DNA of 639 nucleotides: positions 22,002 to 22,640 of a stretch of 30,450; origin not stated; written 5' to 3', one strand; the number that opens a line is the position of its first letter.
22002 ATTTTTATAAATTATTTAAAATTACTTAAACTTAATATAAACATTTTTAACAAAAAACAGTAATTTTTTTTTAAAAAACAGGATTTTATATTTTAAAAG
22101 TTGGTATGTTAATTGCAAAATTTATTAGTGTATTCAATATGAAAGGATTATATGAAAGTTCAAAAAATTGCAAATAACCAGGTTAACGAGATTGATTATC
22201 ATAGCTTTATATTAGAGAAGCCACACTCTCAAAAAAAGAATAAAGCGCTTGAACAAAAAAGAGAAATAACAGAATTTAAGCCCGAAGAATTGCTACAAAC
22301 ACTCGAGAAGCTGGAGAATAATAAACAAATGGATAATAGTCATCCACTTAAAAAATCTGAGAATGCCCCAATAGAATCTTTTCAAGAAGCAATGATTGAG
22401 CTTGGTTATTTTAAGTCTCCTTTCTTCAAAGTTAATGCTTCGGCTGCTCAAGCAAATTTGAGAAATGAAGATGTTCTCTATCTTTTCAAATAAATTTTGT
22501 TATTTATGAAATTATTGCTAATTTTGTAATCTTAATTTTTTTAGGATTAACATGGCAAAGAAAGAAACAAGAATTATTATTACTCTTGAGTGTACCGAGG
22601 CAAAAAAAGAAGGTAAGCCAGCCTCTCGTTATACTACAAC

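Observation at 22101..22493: Sigma54-driven mini-protein ending in a flagellin C-terminal (D0) motif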

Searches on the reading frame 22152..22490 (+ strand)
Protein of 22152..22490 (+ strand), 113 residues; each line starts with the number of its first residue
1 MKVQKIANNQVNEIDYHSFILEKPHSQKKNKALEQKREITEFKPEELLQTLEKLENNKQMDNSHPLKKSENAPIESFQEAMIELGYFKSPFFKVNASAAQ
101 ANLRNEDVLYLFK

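Call 3: search_protein_families(library=pfam, proteins=[window:22152-22490:+], max_evalue=10)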
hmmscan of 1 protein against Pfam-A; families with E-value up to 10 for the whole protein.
window:22152-22490:+ (113 aa): 1 family
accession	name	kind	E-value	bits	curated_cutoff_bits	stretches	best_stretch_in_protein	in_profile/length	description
PF03961.19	FapA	-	0.71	9.9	31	1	2-75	131-203/272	Flagellar Assembly Protein A beta solenoid domain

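Call 4: search_protein_families(library=ncbifam, proteins=[window:22152-22490:+], max_evalue=10)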
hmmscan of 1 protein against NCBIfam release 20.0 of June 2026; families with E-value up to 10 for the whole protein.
window:22152-22490:+ (113 aa): 1 family
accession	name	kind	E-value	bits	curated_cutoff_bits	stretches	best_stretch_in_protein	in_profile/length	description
NF008098.0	PRK10840.1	equivalog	0.088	12.3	235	1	9-71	96-158/216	response regulator transcription factor RcsB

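Call 9: find_homologous_proteins(query=window:22152-22490:+, max_evalue=0.01)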
Query window:22152-22490:+ (113 aa): 11 proteins with E <= 0.01 among 13 candidates.
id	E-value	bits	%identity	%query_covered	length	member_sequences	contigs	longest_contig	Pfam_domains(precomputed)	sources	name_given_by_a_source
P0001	1.3e-64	233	100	100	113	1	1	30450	-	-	-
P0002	3.7e-43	164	71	100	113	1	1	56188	-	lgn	-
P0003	5.8e-41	157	70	100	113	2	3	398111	-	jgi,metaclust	metaclust:\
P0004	1.3e-40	156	68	100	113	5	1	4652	-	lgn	-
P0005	5.3e-40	154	66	100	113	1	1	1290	-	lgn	-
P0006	1.1e-37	146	65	100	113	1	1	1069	-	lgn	-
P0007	2.2e-36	142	63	100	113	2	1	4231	-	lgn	-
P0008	2.0e-33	133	62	100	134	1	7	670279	-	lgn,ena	-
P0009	2.7e-30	123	59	100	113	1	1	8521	-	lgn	-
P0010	2.2e-21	94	49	99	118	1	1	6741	-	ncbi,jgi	jgi:hypothetical protein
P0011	8.1e-11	60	56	58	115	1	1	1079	-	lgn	-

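Call 19: find_encoding_contigs(protein=P0003, flank=6000, max_places=3)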
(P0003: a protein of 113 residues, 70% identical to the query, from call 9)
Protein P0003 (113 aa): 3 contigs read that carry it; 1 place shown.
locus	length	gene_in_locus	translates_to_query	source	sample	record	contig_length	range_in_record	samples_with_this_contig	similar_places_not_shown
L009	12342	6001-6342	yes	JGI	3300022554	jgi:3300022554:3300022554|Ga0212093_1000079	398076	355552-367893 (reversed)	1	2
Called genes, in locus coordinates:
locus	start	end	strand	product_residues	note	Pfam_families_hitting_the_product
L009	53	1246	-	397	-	PF03702:AnmK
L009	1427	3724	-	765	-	PF03169:OPT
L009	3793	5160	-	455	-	PF01546:Peptidase_M20, PF07687:M20_dimer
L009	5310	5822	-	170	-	PF13474:SnoaL_3, PF14534:DUF4440 (weak)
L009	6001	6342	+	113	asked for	-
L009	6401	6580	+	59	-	PF00471:Ribosomal_L33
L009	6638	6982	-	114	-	-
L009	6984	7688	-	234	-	PF00072:Response_reg, PF00486:Trans_reg_C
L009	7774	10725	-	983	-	-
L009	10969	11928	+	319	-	PF00365:PFK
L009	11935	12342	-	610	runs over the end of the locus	PF13230:GATase_4 (weak), PF13522:GATase_6, PF13537:GATase_7, PF01380:SIS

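Call 20: find_encoding_contigs(protein=P0010, flank=5000, max_places=3)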
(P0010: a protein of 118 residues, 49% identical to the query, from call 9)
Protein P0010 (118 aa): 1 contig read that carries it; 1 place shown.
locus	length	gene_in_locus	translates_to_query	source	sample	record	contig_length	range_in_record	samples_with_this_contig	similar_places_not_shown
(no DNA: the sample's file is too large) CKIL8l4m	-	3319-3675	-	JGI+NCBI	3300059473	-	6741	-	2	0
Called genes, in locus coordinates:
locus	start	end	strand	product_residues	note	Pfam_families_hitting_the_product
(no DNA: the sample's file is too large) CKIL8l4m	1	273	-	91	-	?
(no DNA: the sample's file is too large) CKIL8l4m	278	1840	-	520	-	PF12072:RNase_Y_N, PF00013:KH_1 (weak), PF08668:HDOD (faint), PF01966:HD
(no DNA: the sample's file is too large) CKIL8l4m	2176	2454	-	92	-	PF05164:ZapA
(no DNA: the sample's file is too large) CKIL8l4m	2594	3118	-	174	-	PF13474:SnoaL_3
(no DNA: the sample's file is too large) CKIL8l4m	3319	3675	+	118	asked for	-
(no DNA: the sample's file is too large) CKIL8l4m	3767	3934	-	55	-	-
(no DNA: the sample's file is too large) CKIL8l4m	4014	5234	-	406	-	PF24817:WD40_WDHD1_1st (faint), PF23381:Beta-prop_IFT122_1st, PF18962:Por_Secre_tail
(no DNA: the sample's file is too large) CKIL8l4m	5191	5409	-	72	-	-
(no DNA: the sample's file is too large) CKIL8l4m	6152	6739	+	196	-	?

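Call 21: find_encoding_contigs(protein=P0009, flank=5000, max_places=3)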
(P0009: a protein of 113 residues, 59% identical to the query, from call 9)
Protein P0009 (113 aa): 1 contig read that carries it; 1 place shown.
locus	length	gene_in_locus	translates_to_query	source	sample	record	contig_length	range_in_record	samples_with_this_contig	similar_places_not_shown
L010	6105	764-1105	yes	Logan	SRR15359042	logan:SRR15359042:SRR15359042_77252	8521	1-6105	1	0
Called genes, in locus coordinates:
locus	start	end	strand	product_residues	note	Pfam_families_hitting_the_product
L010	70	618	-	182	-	PF13474:SnoaL_3, PF14534:DUF4440 (weak)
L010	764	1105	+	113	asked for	-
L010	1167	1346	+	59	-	PF00471:Ribosomal_L33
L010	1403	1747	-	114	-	-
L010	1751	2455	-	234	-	PF00072:Response_reg, PF00486:Trans_reg_C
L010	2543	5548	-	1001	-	-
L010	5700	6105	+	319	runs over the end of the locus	PF00365:PFK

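Call 22: find_encoding_contigs(protein=P0008, flank=5000, max_places=3)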
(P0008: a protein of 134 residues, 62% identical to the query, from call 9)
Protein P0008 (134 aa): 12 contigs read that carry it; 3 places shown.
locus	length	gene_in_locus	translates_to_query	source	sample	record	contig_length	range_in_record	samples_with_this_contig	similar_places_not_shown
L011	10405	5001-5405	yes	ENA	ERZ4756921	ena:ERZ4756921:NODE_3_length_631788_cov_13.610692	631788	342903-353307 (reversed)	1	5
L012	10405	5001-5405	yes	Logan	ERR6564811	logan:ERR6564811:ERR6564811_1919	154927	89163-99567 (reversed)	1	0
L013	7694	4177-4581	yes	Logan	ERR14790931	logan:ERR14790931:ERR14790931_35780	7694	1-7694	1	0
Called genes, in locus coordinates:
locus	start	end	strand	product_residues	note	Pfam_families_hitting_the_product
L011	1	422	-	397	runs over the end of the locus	PF03702:AnmK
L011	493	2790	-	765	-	PF03169:OPT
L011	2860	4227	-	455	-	PF01546:Peptidase_M20, PF07687:M20_dimer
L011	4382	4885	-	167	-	PF13474:SnoaL_3, PF14534:DUF4440 (weak)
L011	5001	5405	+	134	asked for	-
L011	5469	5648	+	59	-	PF00471:Ribosomal_L33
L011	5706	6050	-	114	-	-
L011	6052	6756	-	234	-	PF00072:Response_reg, PF00486:Trans_reg_C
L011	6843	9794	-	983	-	-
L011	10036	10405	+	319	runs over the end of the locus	PF00365:PFK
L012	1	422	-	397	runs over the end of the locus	PF03702:AnmK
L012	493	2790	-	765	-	PF03169:OPT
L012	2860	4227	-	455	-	PF01546:Peptidase_M20, PF07687:M20_dimer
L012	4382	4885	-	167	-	PF13474:SnoaL_3, PF14534:DUF4440 (weak)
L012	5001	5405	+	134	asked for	-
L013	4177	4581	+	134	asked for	-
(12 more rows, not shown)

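Call 24: search_protein_representatives(protein=window:22152-22490:+)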
Query: 113 residues. Proteins with E-value up to 0.001 (for the whole library): 78; up to 1e-10: 34; up to 1e-30: 1. The best 78 are listed.
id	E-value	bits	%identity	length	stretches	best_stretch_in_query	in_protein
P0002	1.2e-43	163.7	71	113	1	1-113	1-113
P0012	5.8e-19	84.5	59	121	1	42-112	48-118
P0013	3.7e-18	82.0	54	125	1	37-112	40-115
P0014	1.9e-17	79.7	56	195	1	40-112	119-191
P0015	4.7e-17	78.4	41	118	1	3-112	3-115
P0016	8.5e-17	77.6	49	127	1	17-113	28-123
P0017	1.4e-16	76.9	46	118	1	17-112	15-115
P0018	2.0e-16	76.4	43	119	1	16-112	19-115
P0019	2.1e-16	76.3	46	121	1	1-112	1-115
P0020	3.8e-16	75.5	44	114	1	15-112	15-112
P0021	7.5e-16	74.5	41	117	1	1-112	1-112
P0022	1.7e-15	73.4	52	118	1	36-112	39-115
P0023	4.1e-15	72.2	48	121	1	12-112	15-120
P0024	9.5e-15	71.0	44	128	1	12-112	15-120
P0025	1.9e-14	70.0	41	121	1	1-112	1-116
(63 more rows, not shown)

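Call 28: search_protein_families(library=pfam, alignment_id=A3, max_evalue=1)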
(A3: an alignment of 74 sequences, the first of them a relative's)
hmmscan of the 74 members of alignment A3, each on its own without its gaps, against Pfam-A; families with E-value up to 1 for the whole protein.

A. member 1, P0001 (113 aa): 1 family
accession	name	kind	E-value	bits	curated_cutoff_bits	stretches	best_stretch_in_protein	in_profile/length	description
PF03961.19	FapA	-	0.71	9.9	31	1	2-75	131-203/272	Flagellar Assembly Protein A beta solenoid domain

B. families by the number of members that match (of 74 scanned): 52 families (the first 25 are shown)
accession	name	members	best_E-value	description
PF06384.16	ICAT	3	0.00048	Beta-catenin-interacting protein ICAT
PF08951.15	EntA_Immun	3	0.02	Enterocin A Immunity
PF13851.11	GAS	1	0.00049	Growth-arrest specific micro-tubule binding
PF06855.17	YozE_SAM_like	1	0.0039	YozE SAM-like fold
PF13767.11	DUF4168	1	0.0059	Domain of unknown function (DUF4168)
PF20959.2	BibA_N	1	0.007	BibA adhesin stalk domain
PF03885.18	DUF327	1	0.012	Protein of unknown function (DUF327)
PF11148.14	DUF2922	1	0.015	Protein of unknown function (DUF2922)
PF14733.11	ACDC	1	0.017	AP2-coincident C-terminal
PF24034.1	DUF7343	1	0.019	Domain of unknown function (DUF7343)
PF22913.1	NBAS_11th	1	0.02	NBAS subunit of NRZ tethering complex, C-terminal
PF09812.14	MRP-L28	1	0.02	Mitochondrial ribosomal protein L28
PF21855.1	Treslin_STD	1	0.022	Treslin, STD domain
PF02609.21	Exonuc_VII_S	1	0.022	Exonuclease VII small subunit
PF14780.11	NEPRO_N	1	0.022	Nucleolus and neural progenitor protein, N-terminal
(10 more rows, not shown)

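Call 35: search_solved_structures(query=A3, max_evalue=10, show_alignments=3)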
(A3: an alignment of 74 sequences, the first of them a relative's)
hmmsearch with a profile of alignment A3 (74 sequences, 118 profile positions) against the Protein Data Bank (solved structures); distinct sequences matched with E-value up to 10: 1.
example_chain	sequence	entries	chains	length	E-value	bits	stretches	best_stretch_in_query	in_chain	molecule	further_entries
2zvr_A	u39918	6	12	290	0.65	13.5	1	67-111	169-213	Uncharacterized protein TM_0416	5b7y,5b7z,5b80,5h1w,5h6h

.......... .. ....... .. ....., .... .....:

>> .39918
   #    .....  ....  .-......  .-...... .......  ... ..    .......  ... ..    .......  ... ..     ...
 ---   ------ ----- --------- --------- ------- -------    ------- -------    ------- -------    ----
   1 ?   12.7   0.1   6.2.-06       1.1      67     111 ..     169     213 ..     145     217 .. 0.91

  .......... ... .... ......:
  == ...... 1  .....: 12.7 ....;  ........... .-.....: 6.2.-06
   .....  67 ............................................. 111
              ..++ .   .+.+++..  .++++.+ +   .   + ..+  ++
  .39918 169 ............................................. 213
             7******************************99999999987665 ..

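Call 51: find_related_loci(query=A1, collection=genome_contigs, flank=3000)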
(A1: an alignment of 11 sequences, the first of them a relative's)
Query A1 (113 aa) in genome_contigs; peptide patterns used: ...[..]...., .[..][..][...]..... (x = any residue, [..] = any of these).
124 stretches matched a pattern; 6 encode a relative of the query (tblastn E <= 1e-3); 6 distinct loci.
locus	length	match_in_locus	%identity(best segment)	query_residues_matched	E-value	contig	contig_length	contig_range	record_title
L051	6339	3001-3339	69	1-113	2e-49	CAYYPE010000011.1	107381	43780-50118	MAG TPA_asm: uncultured Hyphomicrobiales bacterium isolate binchicken_co58_170 genome assembly, contig: NODE_150_length_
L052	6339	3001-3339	67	1-113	7e-48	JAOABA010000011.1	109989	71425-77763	MAG: Candidatus Kapaibacterium sp. isolate SKW166 k141_1462314, whole genome shotgun sequence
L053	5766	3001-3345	44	1-112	1e-21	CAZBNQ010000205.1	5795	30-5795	MAG TPA_asm: uncultured Hyphomicrobiales bacterium isolate SRP216815_co1_235 genome assembly, contig: NODE_20013_length_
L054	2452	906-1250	43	1-112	2e-21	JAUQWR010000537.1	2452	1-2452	MAG: Candidatus Kapaibacterium sp. isolate BIN8 contig_213414, whole genome shotgun sequence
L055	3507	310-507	55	47-112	1e-18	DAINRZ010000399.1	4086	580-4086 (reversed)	MAG TPA_asm: Candidatus Kapaibacterium sp. isolate CTOTU29498 NODE_12376_length_4086_cov_4.778963, whole genome shotgun 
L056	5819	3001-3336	37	1-112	9e-14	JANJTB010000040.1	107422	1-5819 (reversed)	MAG: bacterium isolate RX1_metabat.bin.17 RX1_k141_217237, whole genome shotgun sequence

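Call 56: predict_structure(alignment_id=A3)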
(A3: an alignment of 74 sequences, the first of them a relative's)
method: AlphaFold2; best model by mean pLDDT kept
length: 113 residues; sequences in the alignment: 74
mean_pLDDT: 72.3   pTM: 0.30
mean pLDDT of the five models: 72.3, 69.1, 66.5, 65.6, 64.2
residues with pLDDT >= 90: 6; 70-90: 57; 50-70: 48; < 50: 2
segments of 3 or more residues with pLDDT < 50: none
pLDDT, mean of each block of 10 residues (from residue 1): 64 69 63 57 77 68 70 90 86 74 76 76
secondary structure, 60 per line:
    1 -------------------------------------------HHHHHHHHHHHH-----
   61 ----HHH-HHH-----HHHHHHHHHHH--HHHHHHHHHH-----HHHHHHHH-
elements in order: H44-55 H77-87 H90-99 H105-112

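Call 74: list_cluster_members(proteins=[P0010, P0012, P0013, P0015, P0016, P0017, P0019, P0020, P0003, P0008])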
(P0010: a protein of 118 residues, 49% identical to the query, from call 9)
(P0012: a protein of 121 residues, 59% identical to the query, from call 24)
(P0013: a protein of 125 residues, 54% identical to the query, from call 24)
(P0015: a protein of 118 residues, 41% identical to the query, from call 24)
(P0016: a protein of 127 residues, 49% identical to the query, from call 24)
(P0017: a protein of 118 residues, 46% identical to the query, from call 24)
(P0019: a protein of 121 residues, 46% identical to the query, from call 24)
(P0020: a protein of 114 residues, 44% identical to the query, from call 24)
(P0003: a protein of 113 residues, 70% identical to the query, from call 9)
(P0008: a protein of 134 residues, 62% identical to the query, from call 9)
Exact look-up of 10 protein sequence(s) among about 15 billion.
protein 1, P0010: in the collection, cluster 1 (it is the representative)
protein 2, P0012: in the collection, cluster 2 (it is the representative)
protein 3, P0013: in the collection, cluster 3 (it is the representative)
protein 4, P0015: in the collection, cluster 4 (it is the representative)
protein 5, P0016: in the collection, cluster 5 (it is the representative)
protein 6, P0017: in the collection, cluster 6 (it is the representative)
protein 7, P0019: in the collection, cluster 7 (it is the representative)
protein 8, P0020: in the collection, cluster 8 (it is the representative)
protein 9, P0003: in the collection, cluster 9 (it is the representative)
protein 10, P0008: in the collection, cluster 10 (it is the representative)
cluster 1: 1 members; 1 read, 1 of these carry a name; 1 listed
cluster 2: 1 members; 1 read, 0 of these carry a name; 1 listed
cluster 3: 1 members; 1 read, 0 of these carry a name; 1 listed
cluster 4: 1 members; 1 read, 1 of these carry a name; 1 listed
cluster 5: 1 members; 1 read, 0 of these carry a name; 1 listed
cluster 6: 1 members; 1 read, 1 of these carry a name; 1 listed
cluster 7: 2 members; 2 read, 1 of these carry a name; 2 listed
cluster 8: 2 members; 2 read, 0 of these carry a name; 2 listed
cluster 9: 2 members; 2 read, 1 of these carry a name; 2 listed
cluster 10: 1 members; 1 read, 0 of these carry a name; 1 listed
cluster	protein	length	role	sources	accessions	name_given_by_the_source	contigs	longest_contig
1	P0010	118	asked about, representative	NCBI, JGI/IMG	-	hypothetical protein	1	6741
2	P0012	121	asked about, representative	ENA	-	-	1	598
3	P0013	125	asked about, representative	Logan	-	-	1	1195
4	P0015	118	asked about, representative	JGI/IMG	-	hypothetical protein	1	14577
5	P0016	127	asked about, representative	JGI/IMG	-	-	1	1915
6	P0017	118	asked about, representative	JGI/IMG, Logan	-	hypothetical protein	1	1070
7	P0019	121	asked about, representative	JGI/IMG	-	hypothetical protein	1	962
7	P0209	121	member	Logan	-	-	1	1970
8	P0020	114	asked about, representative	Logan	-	-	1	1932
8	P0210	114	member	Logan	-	-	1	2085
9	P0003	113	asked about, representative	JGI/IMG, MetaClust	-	\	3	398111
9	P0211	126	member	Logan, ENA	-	-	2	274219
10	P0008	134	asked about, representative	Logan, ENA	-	-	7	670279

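Call 87: fold_search(model_id=the predicted structure, library=pdb)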
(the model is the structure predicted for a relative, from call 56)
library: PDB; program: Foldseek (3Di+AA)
matches with E <= 10: 0; with E <= 0.001: 0
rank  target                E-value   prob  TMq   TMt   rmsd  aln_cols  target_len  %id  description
